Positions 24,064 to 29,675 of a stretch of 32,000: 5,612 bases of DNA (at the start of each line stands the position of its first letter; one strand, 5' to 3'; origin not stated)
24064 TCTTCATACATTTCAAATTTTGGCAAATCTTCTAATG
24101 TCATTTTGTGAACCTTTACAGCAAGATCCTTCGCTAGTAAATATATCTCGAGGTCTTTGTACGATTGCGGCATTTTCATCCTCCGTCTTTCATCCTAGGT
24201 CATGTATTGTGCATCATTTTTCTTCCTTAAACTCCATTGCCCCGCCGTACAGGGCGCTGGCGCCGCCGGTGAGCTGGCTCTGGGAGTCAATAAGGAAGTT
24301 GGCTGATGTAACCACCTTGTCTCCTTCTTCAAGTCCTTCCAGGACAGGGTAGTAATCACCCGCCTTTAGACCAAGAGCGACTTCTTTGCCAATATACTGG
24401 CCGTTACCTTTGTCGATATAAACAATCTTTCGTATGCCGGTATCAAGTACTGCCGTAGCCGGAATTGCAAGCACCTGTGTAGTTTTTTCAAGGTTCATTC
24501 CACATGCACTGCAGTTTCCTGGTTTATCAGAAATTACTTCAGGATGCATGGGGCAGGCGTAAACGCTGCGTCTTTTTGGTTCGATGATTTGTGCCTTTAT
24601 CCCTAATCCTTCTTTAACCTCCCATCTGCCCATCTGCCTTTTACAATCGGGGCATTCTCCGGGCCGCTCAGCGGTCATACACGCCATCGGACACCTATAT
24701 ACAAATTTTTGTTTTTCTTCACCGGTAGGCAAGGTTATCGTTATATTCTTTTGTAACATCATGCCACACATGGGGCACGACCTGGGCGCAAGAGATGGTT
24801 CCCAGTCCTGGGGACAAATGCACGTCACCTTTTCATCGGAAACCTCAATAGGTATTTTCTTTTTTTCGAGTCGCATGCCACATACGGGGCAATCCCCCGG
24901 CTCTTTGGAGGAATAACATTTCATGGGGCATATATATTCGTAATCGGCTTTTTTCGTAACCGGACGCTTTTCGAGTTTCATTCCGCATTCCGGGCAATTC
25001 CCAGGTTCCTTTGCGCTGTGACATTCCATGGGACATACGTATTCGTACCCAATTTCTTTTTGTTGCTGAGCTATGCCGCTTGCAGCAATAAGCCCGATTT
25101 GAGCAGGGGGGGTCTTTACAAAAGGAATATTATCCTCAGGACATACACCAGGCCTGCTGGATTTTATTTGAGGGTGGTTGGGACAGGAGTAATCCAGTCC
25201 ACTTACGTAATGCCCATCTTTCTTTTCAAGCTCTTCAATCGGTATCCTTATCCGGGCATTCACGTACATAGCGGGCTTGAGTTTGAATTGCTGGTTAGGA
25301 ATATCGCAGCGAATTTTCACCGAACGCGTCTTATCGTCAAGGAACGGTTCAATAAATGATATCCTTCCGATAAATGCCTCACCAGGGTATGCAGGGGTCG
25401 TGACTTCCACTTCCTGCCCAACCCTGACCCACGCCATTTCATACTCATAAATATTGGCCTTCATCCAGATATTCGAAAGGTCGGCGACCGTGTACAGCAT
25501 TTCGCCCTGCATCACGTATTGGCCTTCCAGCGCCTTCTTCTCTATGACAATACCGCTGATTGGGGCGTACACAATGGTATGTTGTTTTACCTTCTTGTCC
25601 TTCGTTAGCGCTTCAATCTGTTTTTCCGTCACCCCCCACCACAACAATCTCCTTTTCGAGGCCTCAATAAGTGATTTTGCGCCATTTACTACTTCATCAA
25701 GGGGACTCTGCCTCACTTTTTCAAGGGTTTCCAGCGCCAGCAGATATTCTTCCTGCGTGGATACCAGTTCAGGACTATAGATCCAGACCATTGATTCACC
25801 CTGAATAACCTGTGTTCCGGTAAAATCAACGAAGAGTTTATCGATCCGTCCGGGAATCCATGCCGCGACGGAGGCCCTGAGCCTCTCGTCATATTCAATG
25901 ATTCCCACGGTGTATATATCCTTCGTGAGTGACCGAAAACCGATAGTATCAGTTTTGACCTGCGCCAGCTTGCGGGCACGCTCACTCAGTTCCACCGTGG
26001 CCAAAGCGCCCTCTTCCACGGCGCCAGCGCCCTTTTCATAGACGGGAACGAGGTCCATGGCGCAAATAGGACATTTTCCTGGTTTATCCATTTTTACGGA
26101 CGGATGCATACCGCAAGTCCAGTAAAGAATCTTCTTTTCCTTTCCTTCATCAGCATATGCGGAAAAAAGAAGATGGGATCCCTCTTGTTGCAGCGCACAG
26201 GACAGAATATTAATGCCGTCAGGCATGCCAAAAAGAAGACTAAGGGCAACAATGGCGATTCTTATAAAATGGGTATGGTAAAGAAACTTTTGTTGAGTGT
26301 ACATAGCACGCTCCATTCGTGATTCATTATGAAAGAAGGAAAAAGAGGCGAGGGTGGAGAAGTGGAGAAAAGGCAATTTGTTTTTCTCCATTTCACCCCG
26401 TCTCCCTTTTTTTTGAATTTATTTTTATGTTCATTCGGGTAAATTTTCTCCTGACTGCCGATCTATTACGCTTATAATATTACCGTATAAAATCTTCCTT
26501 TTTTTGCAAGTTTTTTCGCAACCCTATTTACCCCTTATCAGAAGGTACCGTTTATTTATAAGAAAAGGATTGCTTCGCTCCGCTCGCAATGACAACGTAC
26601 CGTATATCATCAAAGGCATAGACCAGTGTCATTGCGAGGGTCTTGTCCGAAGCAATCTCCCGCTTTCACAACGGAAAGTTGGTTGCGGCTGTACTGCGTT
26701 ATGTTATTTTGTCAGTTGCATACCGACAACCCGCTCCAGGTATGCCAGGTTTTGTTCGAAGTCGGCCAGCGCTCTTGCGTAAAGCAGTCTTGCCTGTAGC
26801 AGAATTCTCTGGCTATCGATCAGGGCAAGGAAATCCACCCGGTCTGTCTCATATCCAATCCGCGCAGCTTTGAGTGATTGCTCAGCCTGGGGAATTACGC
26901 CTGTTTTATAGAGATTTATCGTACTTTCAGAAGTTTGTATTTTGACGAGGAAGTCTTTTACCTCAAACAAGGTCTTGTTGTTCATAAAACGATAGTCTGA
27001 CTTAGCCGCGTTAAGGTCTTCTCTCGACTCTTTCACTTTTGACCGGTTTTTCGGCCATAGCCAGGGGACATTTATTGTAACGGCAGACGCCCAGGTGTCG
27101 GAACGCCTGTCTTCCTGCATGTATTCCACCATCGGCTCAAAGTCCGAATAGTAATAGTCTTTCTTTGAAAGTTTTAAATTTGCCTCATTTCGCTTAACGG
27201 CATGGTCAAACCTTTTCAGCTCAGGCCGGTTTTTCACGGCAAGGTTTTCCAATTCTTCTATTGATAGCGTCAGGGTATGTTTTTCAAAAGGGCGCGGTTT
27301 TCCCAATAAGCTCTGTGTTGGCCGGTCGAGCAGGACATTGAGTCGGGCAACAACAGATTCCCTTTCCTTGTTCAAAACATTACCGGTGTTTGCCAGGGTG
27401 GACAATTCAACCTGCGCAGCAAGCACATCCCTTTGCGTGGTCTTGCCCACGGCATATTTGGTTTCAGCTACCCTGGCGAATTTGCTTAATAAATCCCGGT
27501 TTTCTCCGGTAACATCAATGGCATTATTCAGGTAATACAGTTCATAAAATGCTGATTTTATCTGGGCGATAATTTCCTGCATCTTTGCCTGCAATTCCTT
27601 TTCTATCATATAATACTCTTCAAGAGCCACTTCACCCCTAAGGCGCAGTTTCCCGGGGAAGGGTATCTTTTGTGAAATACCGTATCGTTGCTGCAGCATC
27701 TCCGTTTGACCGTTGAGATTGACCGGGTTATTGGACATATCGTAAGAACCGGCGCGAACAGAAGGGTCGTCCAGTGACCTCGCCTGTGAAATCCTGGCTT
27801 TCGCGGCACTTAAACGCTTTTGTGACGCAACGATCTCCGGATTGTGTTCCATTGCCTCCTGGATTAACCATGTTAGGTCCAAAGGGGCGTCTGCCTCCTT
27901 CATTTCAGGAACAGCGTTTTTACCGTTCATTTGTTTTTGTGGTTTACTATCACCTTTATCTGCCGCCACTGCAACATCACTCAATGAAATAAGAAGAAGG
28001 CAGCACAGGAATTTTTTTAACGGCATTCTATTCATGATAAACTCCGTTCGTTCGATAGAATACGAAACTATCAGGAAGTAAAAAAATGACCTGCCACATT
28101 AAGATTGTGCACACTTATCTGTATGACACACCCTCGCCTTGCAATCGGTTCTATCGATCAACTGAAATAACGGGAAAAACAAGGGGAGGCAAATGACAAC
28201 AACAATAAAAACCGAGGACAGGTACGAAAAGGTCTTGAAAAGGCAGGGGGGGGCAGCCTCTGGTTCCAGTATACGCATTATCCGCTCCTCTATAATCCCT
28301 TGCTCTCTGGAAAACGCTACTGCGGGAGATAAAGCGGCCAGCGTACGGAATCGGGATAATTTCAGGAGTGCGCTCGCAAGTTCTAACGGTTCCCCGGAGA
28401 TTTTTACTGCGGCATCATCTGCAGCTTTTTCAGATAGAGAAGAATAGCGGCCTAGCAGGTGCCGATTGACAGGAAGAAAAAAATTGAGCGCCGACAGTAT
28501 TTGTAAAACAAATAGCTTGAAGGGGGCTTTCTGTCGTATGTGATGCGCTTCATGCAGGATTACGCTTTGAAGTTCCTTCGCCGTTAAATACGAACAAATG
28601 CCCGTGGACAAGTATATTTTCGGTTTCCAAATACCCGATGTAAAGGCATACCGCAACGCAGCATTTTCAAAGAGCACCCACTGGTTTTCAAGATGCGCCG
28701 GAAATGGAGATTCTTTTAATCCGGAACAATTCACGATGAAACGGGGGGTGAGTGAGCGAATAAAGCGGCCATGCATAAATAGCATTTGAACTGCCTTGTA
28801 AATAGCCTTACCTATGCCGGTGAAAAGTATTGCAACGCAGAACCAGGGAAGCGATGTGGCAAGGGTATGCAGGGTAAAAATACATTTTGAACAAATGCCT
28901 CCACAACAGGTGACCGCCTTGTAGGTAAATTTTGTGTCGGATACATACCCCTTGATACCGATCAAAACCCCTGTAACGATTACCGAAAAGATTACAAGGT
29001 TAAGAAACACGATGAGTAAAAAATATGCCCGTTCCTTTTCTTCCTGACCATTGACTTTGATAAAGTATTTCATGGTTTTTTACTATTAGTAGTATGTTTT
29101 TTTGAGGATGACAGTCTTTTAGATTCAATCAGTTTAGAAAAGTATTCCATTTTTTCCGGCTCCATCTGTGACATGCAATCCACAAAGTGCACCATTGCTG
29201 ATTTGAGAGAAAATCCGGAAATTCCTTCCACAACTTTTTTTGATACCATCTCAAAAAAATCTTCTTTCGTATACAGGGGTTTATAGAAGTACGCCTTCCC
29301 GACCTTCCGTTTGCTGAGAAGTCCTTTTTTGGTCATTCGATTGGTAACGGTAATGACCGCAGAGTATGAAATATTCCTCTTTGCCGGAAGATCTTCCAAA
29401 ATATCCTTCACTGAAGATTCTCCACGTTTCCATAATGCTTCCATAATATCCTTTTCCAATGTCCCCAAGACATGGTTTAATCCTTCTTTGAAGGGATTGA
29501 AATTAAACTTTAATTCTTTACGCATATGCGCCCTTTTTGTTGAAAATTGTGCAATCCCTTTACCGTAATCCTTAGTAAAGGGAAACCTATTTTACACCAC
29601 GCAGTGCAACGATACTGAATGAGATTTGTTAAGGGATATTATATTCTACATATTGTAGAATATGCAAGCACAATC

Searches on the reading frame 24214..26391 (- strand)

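Call 9: search_protein_families(library=pfam, proteins=[window:24214-26391:-], max_evalue=0.01)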
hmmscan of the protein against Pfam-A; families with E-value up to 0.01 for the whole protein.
window:24214-26391:- (725 aa): 4 families
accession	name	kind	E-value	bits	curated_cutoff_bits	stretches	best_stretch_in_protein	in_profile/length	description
PF16576.10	HlyD_D23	-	8.1e-75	251.2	30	1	155-377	2-214/214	Barrel-sandwich domain of CusB or HlyD membrane-fusion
PF19335.5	HMBD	-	1.5e-44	150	23.6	4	610-636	1-27/28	Heavy metal binding domain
PF13437.12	HlyD_3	-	4.6e-15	56.7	22.2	1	274-370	2-102/106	HlyD family secretion protein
PF00529.27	CusB_dom_1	-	0.00035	21.2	26.5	0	665-695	59-89/89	Cation efflux system protein CusB domain 1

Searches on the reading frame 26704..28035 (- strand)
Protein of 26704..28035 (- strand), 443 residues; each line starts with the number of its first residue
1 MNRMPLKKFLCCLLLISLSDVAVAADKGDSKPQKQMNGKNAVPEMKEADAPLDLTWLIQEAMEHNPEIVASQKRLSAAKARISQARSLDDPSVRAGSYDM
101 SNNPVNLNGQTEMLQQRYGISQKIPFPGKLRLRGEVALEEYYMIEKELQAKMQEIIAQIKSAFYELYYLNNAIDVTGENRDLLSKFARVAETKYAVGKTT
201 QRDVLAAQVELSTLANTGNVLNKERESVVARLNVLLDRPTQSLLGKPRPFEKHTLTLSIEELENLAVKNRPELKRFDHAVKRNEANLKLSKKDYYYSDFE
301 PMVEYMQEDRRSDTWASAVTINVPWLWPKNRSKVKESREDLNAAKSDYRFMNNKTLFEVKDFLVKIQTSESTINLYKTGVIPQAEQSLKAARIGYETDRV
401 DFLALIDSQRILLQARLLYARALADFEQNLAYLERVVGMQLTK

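Call 9: search_protein_families(library=pfam, proteins=[window:26704-28035:-], max_evalue=0.01)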
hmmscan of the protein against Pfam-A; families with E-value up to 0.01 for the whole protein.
window:26704-28035:- (443 aa): 1 family
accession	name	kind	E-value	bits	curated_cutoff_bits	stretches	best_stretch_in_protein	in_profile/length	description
PF02321.23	OEP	-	5.2e-45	154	22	2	260-438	2-187/187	Outer membrane efflux protein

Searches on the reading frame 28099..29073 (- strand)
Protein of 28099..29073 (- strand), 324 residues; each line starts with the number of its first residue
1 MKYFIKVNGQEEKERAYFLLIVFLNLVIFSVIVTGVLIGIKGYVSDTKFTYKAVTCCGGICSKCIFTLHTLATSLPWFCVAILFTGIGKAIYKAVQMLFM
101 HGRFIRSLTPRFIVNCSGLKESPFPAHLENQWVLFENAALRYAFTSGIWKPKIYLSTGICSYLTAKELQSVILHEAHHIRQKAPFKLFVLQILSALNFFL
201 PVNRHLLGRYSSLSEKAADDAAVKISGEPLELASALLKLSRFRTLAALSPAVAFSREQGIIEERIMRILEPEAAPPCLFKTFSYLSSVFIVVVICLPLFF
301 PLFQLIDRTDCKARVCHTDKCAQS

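Call 9: search_protein_families(library=pfam, proteins=[window:28099-29073:-], max_evalue=0.01)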
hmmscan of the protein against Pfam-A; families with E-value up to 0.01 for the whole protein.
window:28099-29073:- (324 aa): 2 families
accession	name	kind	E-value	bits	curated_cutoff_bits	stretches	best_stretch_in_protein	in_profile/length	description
PF05569.17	Peptidase_M56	-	2e-12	47.3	31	1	89-267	113-295/296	BlaR1 peptidase M56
PF01435.24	Peptidase_M48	-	4.4e-08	33.6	20.3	1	130-268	25-164/186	Peptidase family M48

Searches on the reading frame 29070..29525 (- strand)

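Call 9: search_protein_families(library=pfam, proteins=[window:29070-29525:-], max_evalue=0.01)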
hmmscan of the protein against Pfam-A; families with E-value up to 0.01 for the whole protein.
window:29070-29525:- (151 aa): 2 families
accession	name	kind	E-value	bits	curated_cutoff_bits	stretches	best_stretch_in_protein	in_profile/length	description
PF03965.22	Penicillinase_R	-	2.6e-24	86.2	22.6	1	20-133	1-113/115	Penicillinase repressor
PF01978.25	TrmB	-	0.00091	19.5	25.6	1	23-84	9-65/68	Sugar-specific transcriptional regulator TrmB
